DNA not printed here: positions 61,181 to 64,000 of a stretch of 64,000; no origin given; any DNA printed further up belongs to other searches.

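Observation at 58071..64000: SNF2 helicase translationally coupled to a giant N6-adenine methyltransferase: probable 5' end of a DISARM class-1-like defence system, with an ORF missing from the track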

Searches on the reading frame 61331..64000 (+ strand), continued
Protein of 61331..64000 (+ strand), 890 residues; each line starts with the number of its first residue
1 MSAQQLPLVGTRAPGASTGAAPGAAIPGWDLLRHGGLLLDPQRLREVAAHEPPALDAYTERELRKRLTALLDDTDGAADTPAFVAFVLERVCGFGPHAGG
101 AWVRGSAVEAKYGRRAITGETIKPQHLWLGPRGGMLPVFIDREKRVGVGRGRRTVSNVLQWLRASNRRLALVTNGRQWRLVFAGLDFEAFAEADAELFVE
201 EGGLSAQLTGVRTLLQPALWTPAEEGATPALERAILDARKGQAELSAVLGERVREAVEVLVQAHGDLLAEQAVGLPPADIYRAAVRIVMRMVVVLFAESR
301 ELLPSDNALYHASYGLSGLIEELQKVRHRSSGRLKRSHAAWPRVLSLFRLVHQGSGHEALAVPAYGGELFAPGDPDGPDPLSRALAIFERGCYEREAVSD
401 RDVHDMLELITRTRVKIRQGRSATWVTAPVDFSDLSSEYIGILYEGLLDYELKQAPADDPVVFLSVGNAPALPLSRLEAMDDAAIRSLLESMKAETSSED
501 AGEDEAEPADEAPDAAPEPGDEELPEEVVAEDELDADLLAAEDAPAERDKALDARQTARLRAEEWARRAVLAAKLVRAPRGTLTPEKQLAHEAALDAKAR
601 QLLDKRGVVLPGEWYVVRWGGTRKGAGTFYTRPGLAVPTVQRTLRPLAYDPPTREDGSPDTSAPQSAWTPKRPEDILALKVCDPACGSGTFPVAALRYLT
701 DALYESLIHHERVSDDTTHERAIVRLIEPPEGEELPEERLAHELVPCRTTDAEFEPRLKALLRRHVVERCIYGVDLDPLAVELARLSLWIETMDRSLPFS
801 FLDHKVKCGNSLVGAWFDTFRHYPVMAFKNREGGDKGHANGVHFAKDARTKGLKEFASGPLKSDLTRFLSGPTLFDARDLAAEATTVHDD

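Call 25: search_protein_families(library=pfam, proteins=[L016:15380-20806:+, L010:5157-8135:+, L010:8219-9409:+, L014:3741-6077:+, L007:13003-16329:+, L007:16323-17813:+, L012:15255-16982:+, L018:15417-16967:+, L006:15538-16554:+, L001:9974-15364:+], max_evalue=0.01)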
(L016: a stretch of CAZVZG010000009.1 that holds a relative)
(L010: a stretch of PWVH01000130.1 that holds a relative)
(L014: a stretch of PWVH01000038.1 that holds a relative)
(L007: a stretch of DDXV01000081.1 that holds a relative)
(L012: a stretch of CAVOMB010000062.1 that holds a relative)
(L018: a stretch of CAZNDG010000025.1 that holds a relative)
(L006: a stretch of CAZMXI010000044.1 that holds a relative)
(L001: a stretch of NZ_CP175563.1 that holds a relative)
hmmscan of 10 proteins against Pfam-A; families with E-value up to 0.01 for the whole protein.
L016:15380-20806:+ (1808 aa): 4 families
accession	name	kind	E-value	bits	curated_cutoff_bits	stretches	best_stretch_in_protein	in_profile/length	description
PF00270.35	DEAD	-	1.5e-22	80.5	26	2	92-180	3-86/167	DEAD/DEAH box helicase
PF09369.15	MZB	-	3.1e-11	44.3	24.2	1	1545-1625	1-80/80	MrfA Zn-binding domain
PF00271.37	Helicase_C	-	5.5e-11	43.1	23.5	1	1010-1080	41-109/110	Helicase conserved C-terminal domain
PF04851.21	ResIII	-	1.5e-05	25.4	22.5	1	89-275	4-140/164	Type III restriction enzyme, res subunit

L010:5157-8135:+ (992 aa): 6 families
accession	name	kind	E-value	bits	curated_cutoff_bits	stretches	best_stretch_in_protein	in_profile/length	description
PF00580.27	UvrD-helicase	-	3.1e-39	135.7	23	1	239-686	2-269/271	UvrD/REP helicase N-terminal domain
PF13361.12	UvrD_C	-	2.7e-16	60.4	25.6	1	812-884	284-346/350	UvrD-like helicase C-terminal domain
PF13245.12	AAA_19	-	4.3e-14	53.3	25.1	1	247-672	8-133/134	AAA domain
PF13538.12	UvrD_C_2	-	1.8e-09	37.7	27.4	2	855-883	19-51/52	UvrD-like helicase C-terminal domain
PF13604.12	AAA_30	-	4e-05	23.9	27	1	238-303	2-67/191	AAA domain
PF13087.12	AAA_12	-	0.00025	21.1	27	1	803-887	124-194/195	AAA domain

L010:8219-9409:+ (396 aa): 3 families
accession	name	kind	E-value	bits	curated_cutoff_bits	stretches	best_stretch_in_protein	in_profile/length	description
PF13784.11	Fic_N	-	2.8e-26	91.8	26.7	1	54-133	3-81/82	Fic/DOC family N-terminal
PF02661.23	Fic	-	2.1e-19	70.6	24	1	141-246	1-93/93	Fic/DOC family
PF07756.17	DUF1612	-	0.0028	18.3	30.1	1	205-271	20-85/127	Protein of unknown function (DUF1612)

L014:3741-6077:+ (778 aa): 1 family
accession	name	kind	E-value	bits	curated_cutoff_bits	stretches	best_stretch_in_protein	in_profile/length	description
PF21531.3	Rv2175c_wHTH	-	0.0013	19.1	27.1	0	280-310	8-38/57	DNA-binding protein Rv2175c, wHTH domain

L007:13003-16329:+ (1108 aa): 2 families
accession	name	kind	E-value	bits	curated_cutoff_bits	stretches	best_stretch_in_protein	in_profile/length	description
PF13020.12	NOV_C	-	0.00025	21.5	22.1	1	970-1015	39-86/91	Protein NO VEIN, C-terminal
PF04471.18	Mrr_cat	-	0.0077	16.8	21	0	923-1012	6-90/115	Restriction endonuclease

L007:16323-17813:+ (496 aa): 4 families
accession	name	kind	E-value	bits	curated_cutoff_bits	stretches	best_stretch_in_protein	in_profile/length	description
PF00580.27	UvrD-helicase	-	3.5e-40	138.9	23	1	29-274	7-270/271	UvrD/REP helicase N-terminal domain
PF13245.12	AAA_19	-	1.2e-19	71.3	25.1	1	34-260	10-134/134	AAA domain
PF13604.12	AAA_30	-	9.1e-05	22.7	27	1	27-97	10-76/191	AAA domain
PF01443.25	Viral_helicase1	-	9.7e-05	22.7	21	1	214-299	55-138/228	Viral superfamily 1 RNA helicase core domain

L012:15255-16982:+ (575 aa): 0 families

L018:15417-16967:+ (516 aa): 5 families
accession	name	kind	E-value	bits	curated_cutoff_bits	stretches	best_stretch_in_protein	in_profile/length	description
PF13304.12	AAA_21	-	1.4e-19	71.8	27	1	352-420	236-303/304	AAA domain, putative AbiEii toxin, Type IV TA system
PF13175.12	AAA_15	-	1.4e-12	48.4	32.1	1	373-418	327-372/374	AAA ATPase domain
PF00005.33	ABC_tran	-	1.4e-05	26.1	25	1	189-383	10-135/137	ABC transporter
PF13401.12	AAA_22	-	1.6e-05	25.7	27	0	192-220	7-33/130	AAA domain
PF11398.14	DUF2813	-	0.0013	18.6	21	0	374-436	283-341/372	Protein of unknown function (DUF2813)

L006:15538-16554:+ (338 aa): 1 family
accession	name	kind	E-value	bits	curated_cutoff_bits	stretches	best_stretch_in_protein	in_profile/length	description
PF06067.16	DUF932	-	1.9e-43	149.3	23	1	79-307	2-213/227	Domain of unknown function (DUF932)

L001:9974-15364:+ (1796 aa): 4 families
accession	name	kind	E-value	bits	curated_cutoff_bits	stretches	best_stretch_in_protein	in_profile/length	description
PF07669.17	Eco57I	-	8.8e-25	88.2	25.3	3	1090-1152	108-171/171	Eco57I restriction-modification methylase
PF01170.24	UPF0020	-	0.00014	22.1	22.3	0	639-764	14-96/197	RMKL-like, methyltransferase domain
PF20473.4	MmeI_Mtase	-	0.00042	20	27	1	655-769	17-87/259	MmeI, DNA-methyltransferase domain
PF02384.22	N6_Mtase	-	0.00044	20.1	20.4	0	660-681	49-70/311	N-6 DNA Methylase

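Call 27: search_solved_structures(query=window:61331-64000:+, max_evalue=1)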
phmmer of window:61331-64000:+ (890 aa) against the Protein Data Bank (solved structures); distinct sequences matched with E-value up to 1: 3.
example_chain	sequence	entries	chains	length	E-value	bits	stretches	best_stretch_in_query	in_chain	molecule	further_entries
4iq1_A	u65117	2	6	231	0.33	12.2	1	86-143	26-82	Glutathione transferase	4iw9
8cxz_A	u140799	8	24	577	0.62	11.3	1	762-820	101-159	Site-specific DNA-methyltransferase (adenine-specific)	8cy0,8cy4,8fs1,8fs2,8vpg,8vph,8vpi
7lni_A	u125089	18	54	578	0.62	11.3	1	762-820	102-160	Site-specific DNA-methyltransferase (adenine-specific)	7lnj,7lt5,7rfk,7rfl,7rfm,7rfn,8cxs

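Call 41: search_protein_families(library=ncbifam, proteins=[window:61331-64000:+, L016:15380-20806:+, L001:9974-15364:+, L010:5157-8135:+], max_evalue=0.001)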
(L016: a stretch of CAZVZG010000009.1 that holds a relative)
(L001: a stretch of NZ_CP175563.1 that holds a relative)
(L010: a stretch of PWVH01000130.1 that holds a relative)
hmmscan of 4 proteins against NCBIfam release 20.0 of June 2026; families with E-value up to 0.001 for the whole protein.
window:61331-64000:+ (890 aa): 2 families
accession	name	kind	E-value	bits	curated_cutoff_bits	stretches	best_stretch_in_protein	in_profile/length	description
NF033455.1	BREX_6_MTaseX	exception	1e-07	29.9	900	1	671-727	322-374/1319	BREX-6 system adenine-specific DNA-methyltransferase PglX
NF033452.1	BREX_1_MTaseX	exception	3.1e-07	28.6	500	1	671-794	310-381/1210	BREX-1 system adenine-specific DNA-methyltransferase PglX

L016:15380-20806:+ (1808 aa): 18 families
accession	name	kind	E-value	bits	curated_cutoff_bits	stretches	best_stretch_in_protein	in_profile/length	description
TIGR03817.1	DECH_helic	hypoth_equivalog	4.1e-44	151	874.1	3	1022-1132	317-425/742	helicase/secretion neighborhood putative DEAH-box helicase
TIGR04121.1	DEXH_lig_assoc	equivalog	3.2e-21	74.8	850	2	90-169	15-92/804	ligase-associated DNA damage response DEXH box helicase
NF041067.1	DpdJ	equivalog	1e-17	63.2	800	2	89-157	150-223/1482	protein DpdJ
NF010338.0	PRK13767.1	equivalog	6.5e-14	51.1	849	2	92-295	37-209/877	ATP-dependent helicase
NF007284.0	PRK09751.1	equivalog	1.5e-10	39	1496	1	1005-1114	346-457/1538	ATP-dependent helicase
NF053636.1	DDHlcsCsdAPsy1082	equivalog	1.7e-07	30.2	890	0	76-160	15-95/512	DEAD/DEAH box helicase CsdA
NF053711.1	RNA_heli_RhlE1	exception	4.4e-07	29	750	1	92-160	27-95/434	RNA helicase RhlE1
NF053631.1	RNA_helic_CshA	equivalog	4.6e-07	29.1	646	0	1023-1095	276-346/434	degradosome RNA helicase CshA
NF041063.1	DpdF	equivalog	4.2e-06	25.6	550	1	93-194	145-244/813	protein DpdF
NF007882.0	PRK10590.1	equivalog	5e-06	25.7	743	0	1035-1084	294-343/456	ATP-dependent RNA helicase RhlE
NF008394.0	PRK11192.1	equivalog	1.6e-05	23.9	507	0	92-167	29-103/441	ATP-dependent RNA helicase SrmB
NF008744.0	PRK11776.1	equivalog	5.5e-05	21.9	524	0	1022-1095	280-351/460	ATP-dependent RNA helicase DbpA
TIGR03158.1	cas3_cyano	exception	6e-05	22.3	69.1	0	92-163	1-63/357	type I-D CRISPR-associated helicase Cas3'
TIGR00614.1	recQ_fam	subfamily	6.9e-05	21.8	219.8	0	1014-1084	256-324/470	RecQ family ATP-dependent DNA helicase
NF053710.1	RNA_heli_RhlE2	exception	0.0001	20.8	925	0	92-128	27-63/635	RNA helicase RhlE2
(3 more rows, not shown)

L001:9974-15364:+ (1796 aa): 4 families
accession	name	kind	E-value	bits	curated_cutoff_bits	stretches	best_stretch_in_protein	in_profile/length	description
NF033452.1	BREX_1_MTaseX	exception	2.3e-07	29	500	1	654-770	310-381/1210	BREX-1 system adenine-specific DNA-methyltransferase PglX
NF047738.1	antiphage_MADS2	equivalog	4.2e-06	25.3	720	0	1098-1138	497-537/654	methylation-associated defense system DNA methyltransferase MAD2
NF033455.1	BREX_6_MTaseX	exception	5.6e-06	24.1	900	1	641-767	315-399/1319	BREX-6 system adenine-specific DNA-methyltransferase PglX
TIGR02987.1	met_A_Alw26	exception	0.00021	20.2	353.5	0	962-992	109-138/523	Alw26I/Eco31I/Esp3I family type II restriction adenine-specific DNA-methyltransferase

L010:5157-8135:+ (992 aa): 15 families
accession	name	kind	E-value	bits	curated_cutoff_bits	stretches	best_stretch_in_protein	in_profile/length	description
NF008276.0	PRK11054.1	equivalog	1.6e-49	169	543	3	539-713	356-516/684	DNA helicase IV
TIGR01073.1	pcrA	equivalog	3.6e-41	141.3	911.2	3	237-344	4-106/725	DNA helicase PcrA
NF008743.0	PRK11773.1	equivalog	4.9e-38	131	965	3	237-325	9-99/720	DNA helicase II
TIGR01075.1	uvrD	equivalog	6.2e-36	123.9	1144.45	3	237-325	4-94/715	DNA helicase II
TIGR01074.1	rep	equivalog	2e-34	118.9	951.45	3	238-328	2-95/668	DNA helicase Rep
NF010485.0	PRK13909.1-2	equivalog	9.9e-25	86.9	650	2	627-715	331-426/909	RecB-like helicase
NF008172.0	PRK10919.1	equivalog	1.8e-23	82.7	1168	2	238-325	3-93/673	DNA helicase Rep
TIGR00609.1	recB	equivalog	2.3e-21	75.7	696.05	1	563-724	312-466/1175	exodeoxyribonuclease V subunit beta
TIGR02785.1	addA_Gpos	equivalog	2.6e-19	68.6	707.65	2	240-310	4-73/1234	helicase-exonuclease AddAB subunit AddA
NF010487.0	PRK13909.1-4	equivalog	3.9e-17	61.8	759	1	627-713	327-420/924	RecB-like helicase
TIGR02784.1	addA_alphas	equivalog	5.2e-13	48.3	860.75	1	251-307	11-66/1138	double-strand break repair helicase AddA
NF010486.0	PRK13909.1-3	equivalog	4.9e-08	31.5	1109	0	630-713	333-423/921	RecB-like helicase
NF010484.0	PRK13909.1-1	equivalog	6.4e-08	30.8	1074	0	255-303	10-57/945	RecB-like helicase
NF008128.0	PRK10876.1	equivalog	2.2e-06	25.6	1697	1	588-714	343-462/1181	exodeoxyribonuclease V subunit beta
NF041464.1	HelD_BACSU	equivalog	1.3e-05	23.3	419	1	626-889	545-767/779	RNA polymerase recycling motor HelD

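Call 52: search_protein_families(library=pfam, proteins=[L016:20114-20803:+, L008:19792-20481:+, L011:19669-20358:+, L017:20141-20830:+, L006:21323-22012:+], max_evalue=5)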
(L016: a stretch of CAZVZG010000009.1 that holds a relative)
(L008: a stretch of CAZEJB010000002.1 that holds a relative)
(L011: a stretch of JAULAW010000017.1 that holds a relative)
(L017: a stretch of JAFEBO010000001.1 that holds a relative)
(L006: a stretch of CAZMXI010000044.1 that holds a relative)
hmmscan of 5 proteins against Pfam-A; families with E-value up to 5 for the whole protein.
L016:20114-20803:+ (230 aa): 2 families
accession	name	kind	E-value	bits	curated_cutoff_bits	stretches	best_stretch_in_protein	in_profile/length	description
PF09369.15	MZB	-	6.1e-07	30.5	24.2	1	2-47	36-80/80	MrfA Zn-binding domain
PF08389.18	Xpo1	-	0.27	11.8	22.7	0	13-53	72-112/147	Exportin 1-like protein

L008:19792-20481:+ (230 aa): 2 families
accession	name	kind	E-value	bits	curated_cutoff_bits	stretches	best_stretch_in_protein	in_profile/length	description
PF09369.15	MZB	-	4.1e-07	31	24.2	1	11-59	33-80/80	MrfA Zn-binding domain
PF08790.17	zf-LYAR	-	0.11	12.8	20.7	1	54-67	2-15/28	LYAR-type C2HC zinc finger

L011:19669-20358:+ (230 aa): 3 families
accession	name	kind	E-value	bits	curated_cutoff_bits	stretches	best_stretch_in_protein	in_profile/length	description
PF09369.15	MZB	-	3.9e-09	37.5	24.2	1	6-51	36-80/80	MrfA Zn-binding domain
PF02646.22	RmuC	-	0.014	14.9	26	1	95-194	63-160/291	RmuC family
PF08790.17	zf-LYAR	-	0.091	13.1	20.7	1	46-59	2-15/28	LYAR-type C2HC zinc finger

L017:20141-20830:+ (230 aa): 2 families
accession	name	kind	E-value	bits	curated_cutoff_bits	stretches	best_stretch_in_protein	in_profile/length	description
PF09369.15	MZB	-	0.039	15.1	24.2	1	1-36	46-80/80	MrfA Zn-binding domain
PF08389.18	Xpo1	-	0.074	13.6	22.7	0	3-47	73-117/147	Exportin 1-like protein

L006:21323-22012:+ (230 aa): 10 families
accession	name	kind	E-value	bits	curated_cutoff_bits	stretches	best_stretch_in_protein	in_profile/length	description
PF09369.15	MZB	-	0.0014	19.7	24.2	1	1-39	43-80/80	MrfA Zn-binding domain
PF18143.6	HAD_SAK_2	-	0.0084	16.9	27.5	1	154-197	88-116/139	HAD domain in Swiss Army Knife RNA repair proteins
PF08790.17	zf-LYAR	-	0.0092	16.3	20.7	1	34-48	2-16/28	LYAR-type C2HC zinc finger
PF23359.1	Lsr2_DNA-bd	-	0.021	14.6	26.9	1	166-183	3-20/37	Lsr2 DNA-binding domain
PF01636.29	APH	-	0.041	14.1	23.2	1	52-94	89-132/239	Phosphotransferase enzyme family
PF10566.15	Glyco_hydro_97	-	0.055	13.3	32.5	1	145-207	86-147/275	Glycoside hydrolase 97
PF03698.18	UPF0180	-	0.14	12.8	25.4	1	171-198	11-39/77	Uncharacterised protein family (UPF0180)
PF09186.17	DUF1949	-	0.17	12.3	23.7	1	171-188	10-27/56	Domain of unknown function (DUF1949)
PF04832.17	SOUL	-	0.19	12.1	27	1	179-216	22-60/173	SOUL heme-binding protein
PF08373.16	RAP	-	0.21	12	24.2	1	176-194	27-45/58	RAP domain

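Call 55: find_related_loci(query=window:61331-64000:+, collection=metagenome_contigs, flank=10000)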
Query window:61331-64000:+ (890 aa) in metagenome_contigs; peptide patterns used: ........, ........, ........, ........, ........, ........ (x = any residue, [..] = any of these).
406 stretches matched a pattern; 38 encode a relative of the query (tblastn E <= 1e-3); 38 distinct loci.
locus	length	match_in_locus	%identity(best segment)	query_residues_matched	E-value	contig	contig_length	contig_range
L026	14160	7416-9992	76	24-890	0e+0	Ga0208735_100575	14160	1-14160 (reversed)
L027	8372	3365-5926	77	26-890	0e+0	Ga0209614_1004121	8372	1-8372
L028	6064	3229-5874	77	5-890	0e+0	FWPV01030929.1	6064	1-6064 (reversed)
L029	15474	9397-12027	73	1-890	0e+0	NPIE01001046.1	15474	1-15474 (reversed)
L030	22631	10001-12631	73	1-890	0e+0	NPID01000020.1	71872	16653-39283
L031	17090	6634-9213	71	19-888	0e+0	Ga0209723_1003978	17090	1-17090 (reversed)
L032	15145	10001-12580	71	19-888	0e+0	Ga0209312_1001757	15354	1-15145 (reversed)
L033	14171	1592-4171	71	19-888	0e+0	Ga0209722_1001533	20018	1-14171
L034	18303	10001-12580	71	19-888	0e+0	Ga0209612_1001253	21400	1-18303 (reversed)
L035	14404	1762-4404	67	2-889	0e+0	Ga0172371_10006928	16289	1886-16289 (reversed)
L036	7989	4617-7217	68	25-889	0e+0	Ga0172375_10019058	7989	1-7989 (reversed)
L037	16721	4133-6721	69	13-889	0e+0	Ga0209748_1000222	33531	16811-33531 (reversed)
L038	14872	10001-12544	70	26-889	0e+0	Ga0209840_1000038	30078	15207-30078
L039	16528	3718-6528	64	7-889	0e+0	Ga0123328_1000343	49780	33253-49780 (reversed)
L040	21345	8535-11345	64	7-889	0e+0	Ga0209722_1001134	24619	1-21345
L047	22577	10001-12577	76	24-890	0e+0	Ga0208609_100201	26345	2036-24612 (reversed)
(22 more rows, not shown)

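Call 59: predict_structure(alignment_id=A1)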
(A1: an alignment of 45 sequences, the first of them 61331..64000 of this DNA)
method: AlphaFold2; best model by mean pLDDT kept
length: 890 residues; sequences in the alignment: 45
mean_pLDDT: 72.1   pTM: 0.46
mean pLDDT of the five models: 72.1, 71.0, 69.3, 68.9, 68.2
residues with pLDDT >= 90: 210; 70-90: 343; 50-70: 177; < 50: 160
segments of 3 or more residues with pLDDT < 50: 1-23, 440-455, 467-469, 494-552, 616-634, 683-688, 733-740, 773-776, 838-842, 874-877, 887-890
pLDDT, mean of each block of 10 residues (from residue 1): 30 29 69 78 88 92 94 83 96 91 94 86 96 96 86 89 91 96 76 90 88 95 93 85 65 82 86 77 86 86 87 92 90 87 94 88 77 86 90 86 93 71 71 57 45 52 55 75 77 43 31 35 32 29 32 65 86 83 83 83 61 44 32 54 79 85 84 82 49 77 91 80 73 45 78 83 76 47 60 55 60 59 58 52 51 69 65 52 47
secondary structure, 60 per line:
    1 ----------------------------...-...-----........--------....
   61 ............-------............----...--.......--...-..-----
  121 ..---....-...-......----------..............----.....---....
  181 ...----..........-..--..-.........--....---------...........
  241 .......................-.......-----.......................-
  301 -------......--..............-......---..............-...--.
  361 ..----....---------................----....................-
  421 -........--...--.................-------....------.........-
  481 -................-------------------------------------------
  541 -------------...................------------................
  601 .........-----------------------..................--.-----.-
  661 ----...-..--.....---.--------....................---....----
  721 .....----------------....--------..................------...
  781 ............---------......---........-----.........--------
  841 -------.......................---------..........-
elements in order (helices of 4 or more, strands of 3 or more residues): E33-35 H41-48 H57-72 H80-91 E101-104 E126-129 E135-140 H151-164 E169-173 E177-183 E188-194 H206-214 H217-220 H230-263 H265-271 H277-299 H308-313 H316-329 H331-336 H340-353 E355-357 E360-362 H367-370 H380-395 H400-411 E412-419 E422-429 H437-453 E461-464 E471-473 H474-479 H482-497 H554-572 H585-602 E603-609 H633-648 H673-677 H690-709 E713-716 E721-725 E742-745 H754-770 H778-792 H802-807 H811-818 H824-832 H848-870 H880-889
